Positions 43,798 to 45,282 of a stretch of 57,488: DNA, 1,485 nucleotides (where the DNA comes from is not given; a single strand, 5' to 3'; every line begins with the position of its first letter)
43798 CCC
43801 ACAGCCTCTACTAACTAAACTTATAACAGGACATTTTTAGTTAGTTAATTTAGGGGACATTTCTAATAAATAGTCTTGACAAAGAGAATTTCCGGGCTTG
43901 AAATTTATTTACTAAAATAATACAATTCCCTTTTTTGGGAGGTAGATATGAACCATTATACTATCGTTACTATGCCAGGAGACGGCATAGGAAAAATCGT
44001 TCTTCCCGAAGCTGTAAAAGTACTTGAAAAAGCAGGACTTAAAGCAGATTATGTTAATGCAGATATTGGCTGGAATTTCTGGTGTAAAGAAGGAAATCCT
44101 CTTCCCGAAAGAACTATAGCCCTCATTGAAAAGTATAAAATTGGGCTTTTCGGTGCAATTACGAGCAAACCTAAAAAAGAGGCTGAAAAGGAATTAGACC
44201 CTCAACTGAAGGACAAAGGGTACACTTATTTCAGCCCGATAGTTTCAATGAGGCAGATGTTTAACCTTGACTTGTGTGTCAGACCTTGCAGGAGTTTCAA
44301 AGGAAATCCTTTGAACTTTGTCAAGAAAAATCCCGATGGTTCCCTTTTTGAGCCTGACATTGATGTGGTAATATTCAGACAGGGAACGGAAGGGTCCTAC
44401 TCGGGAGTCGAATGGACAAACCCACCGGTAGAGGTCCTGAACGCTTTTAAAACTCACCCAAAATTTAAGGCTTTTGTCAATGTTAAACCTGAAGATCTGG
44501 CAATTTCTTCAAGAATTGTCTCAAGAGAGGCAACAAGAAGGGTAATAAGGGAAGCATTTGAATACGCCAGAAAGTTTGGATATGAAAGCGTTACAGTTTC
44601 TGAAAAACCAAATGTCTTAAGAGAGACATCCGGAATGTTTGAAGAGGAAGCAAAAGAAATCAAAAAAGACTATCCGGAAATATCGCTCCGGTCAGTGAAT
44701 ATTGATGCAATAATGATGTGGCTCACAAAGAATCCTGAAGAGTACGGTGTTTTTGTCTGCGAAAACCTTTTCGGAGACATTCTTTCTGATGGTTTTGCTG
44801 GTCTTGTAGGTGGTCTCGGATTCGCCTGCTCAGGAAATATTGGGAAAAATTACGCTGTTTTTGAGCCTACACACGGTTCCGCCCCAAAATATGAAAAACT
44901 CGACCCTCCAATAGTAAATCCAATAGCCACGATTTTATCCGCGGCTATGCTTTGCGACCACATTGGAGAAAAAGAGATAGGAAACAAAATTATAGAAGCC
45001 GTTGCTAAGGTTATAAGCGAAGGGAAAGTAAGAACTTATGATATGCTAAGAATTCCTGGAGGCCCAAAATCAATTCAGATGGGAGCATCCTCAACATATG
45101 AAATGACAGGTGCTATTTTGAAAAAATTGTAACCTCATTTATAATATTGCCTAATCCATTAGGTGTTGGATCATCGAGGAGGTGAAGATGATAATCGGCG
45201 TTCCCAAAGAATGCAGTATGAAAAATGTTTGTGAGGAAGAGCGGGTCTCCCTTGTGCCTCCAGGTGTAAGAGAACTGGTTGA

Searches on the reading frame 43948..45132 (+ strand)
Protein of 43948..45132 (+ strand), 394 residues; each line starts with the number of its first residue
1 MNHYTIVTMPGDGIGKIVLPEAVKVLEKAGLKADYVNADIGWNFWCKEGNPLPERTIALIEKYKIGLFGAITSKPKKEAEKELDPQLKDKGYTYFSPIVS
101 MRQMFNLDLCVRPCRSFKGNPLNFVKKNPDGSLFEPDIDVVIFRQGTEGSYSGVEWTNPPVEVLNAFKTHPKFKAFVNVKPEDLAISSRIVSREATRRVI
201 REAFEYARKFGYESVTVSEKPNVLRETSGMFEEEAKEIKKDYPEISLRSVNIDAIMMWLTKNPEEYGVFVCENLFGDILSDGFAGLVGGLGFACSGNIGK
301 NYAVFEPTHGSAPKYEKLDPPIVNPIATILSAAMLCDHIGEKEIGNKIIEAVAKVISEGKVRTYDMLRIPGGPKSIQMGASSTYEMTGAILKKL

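Call 46: find_homologous_proteins(query=window:43948-45132:+, max_evalue=1e-150)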
Query window:43948-45132:+ (394 aa): 7712 proteins with E <= 1e-150 among 8000 candidates; the best 120 are listed.
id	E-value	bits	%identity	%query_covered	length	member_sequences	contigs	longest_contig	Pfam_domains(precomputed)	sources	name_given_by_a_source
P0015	5.3e-266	900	100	100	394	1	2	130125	PF00180.26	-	-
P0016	4.2e-264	893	99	100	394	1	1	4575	PF00180.26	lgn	-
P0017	4.7e-231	785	86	100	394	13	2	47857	PF00180.26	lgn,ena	-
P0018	2.9e-224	762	82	100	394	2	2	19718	PF00180.26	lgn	-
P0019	2.9e-219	746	82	100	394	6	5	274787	PF00180.26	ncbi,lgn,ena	-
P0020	2.6e-215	733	80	100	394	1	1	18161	PF00180.26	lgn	-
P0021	5.7e-215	732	81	100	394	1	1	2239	PF00180.26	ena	-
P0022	1.7e-212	723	79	100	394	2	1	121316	PF00180.26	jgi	-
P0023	1.0e-210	718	78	100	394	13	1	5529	PF00180.26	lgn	-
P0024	8.8e-210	715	80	100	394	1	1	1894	PF00180.26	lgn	-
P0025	2.2e-206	703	77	100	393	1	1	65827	PF00180.26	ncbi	ncbi:MAG: isocitrate/isopropylmalate dehydrogenase family protein [Acidobacteriota bacterium]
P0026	7.1e-206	702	76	100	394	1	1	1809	PF00180.26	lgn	-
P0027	2.7e-205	700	76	100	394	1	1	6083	PF00180.26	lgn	-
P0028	1.5e-204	697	76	100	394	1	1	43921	PF00180.26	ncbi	ncbi:MAG: isocitrate/isopropylmalate dehydrogenase family protein [Acidobacteriota bacterium]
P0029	2.5e-204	697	78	100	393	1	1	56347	PF00180.26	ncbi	-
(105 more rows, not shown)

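Call 47: find_encoding_contigs(protein=P0017, flank=10000, max_places=1)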
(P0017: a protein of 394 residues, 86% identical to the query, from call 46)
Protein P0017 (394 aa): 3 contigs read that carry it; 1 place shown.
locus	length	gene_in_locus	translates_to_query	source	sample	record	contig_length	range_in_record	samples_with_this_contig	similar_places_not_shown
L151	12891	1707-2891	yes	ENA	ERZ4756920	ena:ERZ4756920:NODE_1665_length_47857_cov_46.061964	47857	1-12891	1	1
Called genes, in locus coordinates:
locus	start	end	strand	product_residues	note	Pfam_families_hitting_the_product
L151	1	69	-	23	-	?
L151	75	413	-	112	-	PF20582:UPF0758_N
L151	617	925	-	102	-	PF01541:GIY-YIG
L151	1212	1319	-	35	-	-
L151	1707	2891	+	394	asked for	PF00180:Iso_dh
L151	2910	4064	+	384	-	PF05222:AlaDh_PNT_N, PF03446:NAD_binding_2 (faint), PF01262:AlaDh_PNT_C, PF07992:Pyr_redox_2 (weak), PF00070:Pyr_redox (weak)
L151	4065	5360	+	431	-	PF02550:AcetylCoA_hydro, PF13336:AcetylCoA_hyd_C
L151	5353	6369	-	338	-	PF04055:Radical_SAM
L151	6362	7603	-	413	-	PF00350:Dynamin_N (faint), PF01926:MMR_HSR1, PF18128:HydF_dimer, PF18133:HydF_tetramer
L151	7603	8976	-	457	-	PF04055:Radical_SAM, PF06968:BATS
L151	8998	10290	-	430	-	PF01590:GAF, PF13185:GAF_2, PF13492:GAF_3, PF00512:HisKA, PF02518:HATPase_c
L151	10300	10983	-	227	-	PF03548:LolA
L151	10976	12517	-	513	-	PF02142:MGS, PF01808:AICARFT_IMPCHas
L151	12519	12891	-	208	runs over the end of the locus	-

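Call 48: find_encoding_contigs(protein=P0019, flank=10000, max_places=2)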
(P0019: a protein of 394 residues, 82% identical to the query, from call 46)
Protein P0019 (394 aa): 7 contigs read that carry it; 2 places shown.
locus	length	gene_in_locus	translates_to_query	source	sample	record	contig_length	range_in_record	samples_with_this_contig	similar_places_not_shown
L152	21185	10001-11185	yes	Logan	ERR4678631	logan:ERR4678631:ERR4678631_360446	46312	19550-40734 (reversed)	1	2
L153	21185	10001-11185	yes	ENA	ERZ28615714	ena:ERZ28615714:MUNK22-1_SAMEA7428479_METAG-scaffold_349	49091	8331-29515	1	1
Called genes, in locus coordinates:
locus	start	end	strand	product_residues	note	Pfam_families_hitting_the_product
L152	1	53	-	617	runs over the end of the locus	PF00664:ABC_membrane, PF00005:ABC_tran, PF02463:SMC_N (weak)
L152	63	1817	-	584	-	PF01520:Amidase_3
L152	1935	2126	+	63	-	-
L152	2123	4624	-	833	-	PF00521:DNA_topoisoIV, PF03989:DNA_gyraseA_C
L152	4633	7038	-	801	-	PF02518:HATPase_c, PF00204:DNA_gyraseB, PF01751:Toprim, PF00986:DNA_gyraseB_C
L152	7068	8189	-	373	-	PF00712:DNA_pol3_beta, PF02767:DNA_pol3_beta_2, PF02768:DNA_pol3_beta_3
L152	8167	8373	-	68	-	-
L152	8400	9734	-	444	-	PF11638:DnaA_N, PF00910:RNA_helicase (faint), PF01695:IstB_IS21, PF03969:AFG1_ATPase (faint), PF00308:Bac_DnaA, PF01637:ATPase_2 (faint), PF13173:AAA_14 (weak), PF08299:Bac_DnaA_C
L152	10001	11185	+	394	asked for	PF00180:Iso_dh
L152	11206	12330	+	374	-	PF05222:AlaDh_PNT_N, PF03446:NAD_binding_2 (faint), PF01262:AlaDh_PNT_C, PF00070:Pyr_redox (weak)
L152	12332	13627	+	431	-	PF02550:AcetylCoA_hydro, PF13336:AcetylCoA_hyd_C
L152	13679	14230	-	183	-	PF02527:GidB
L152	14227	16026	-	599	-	PF01134:GIDA, PF13932:SAM_GIDA_C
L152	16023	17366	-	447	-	PF04548:AIG1 (faint), PF10396:TrmE_N, PF12631:MnmE_helical, PF00350:Dynamin_N (faint), PF01926:MMR_HSR1, PF02421:FeoB_N (weak)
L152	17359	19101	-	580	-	PF14849:YidC_periplas, PF02096:60KD_IMP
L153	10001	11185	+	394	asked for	PF00180:Iso_dh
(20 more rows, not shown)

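Call 49: find_encoding_contigs(protein=P0018, flank=10000, max_places=1)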
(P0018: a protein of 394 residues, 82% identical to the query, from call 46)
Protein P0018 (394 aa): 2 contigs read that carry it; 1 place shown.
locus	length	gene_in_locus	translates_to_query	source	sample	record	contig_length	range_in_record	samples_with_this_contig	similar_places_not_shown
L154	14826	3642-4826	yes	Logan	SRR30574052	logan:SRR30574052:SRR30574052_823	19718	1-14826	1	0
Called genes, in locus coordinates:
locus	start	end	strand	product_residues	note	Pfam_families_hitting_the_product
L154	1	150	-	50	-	?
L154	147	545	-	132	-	PF00011:HSP20, PF17886:ArsA_HSP20 (faint)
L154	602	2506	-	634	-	PF00012:HSP70, PF14450:FtsA (faint), PF06723:MreB_Mbl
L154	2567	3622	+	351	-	PF00291:PALP, PF05368:NmrA (faint)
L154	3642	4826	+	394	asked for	PF00180:Iso_dh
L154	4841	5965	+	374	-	PF05222:AlaDh_PNT_N, PF02826:2-Hacid_dh_C (faint), PF01262:AlaDh_PNT_C, PF07992:Pyr_redox_2 (faint), PF00070:Pyr_redox (weak), PF02737:3HCDH_N (weak), PF03446:NAD_binding_2 (weak)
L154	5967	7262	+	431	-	PF02550:AcetylCoA_hydro, PF13336:AcetylCoA_hyd_C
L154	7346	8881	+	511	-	PF01039:Carboxyl_trans, PF03255:ACCA, PF06833:MdcE (weak)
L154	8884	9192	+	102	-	-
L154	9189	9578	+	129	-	PF25997:BSH_YhbJ (weak), PF00364:Biotin_lipoyl, PF25917:BSH_RND (weak), PF25984:BSH_YknX (weak)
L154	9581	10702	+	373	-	PF03977:OAD_beta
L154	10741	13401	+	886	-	PF01368:DHH, PF02272:DHHA1, PF00571:CBS, PF01743:PolyA_pol, PF12627:PolyA_pol_RNAbd (weak)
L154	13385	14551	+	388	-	PF01663:Phosphodiest, PF00884:Sulfatase (faint)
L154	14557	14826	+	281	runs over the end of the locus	PF04055:Radical_SAM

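Call 59: find_encoding_contigs(protein=P0016, flank=5000, max_places=3)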
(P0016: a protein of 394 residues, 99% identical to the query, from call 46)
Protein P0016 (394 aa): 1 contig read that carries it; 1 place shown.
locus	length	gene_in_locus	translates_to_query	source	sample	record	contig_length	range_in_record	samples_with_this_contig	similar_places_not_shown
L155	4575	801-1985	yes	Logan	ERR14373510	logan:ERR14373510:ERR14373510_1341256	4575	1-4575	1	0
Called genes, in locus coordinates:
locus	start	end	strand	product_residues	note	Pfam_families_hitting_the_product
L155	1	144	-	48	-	?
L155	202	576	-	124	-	PF00164:Ribosom_S12_S23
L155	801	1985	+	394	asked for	PF00180:Iso_dh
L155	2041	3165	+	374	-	PF05222:AlaDh_PNT_N, PF03446:NAD_binding_2 (faint), PF01262:AlaDh_PNT_C, PF00070:Pyr_redox (weak)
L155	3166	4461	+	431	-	PF02550:AcetylCoA_hydro, PF13336:AcetylCoA_hyd_C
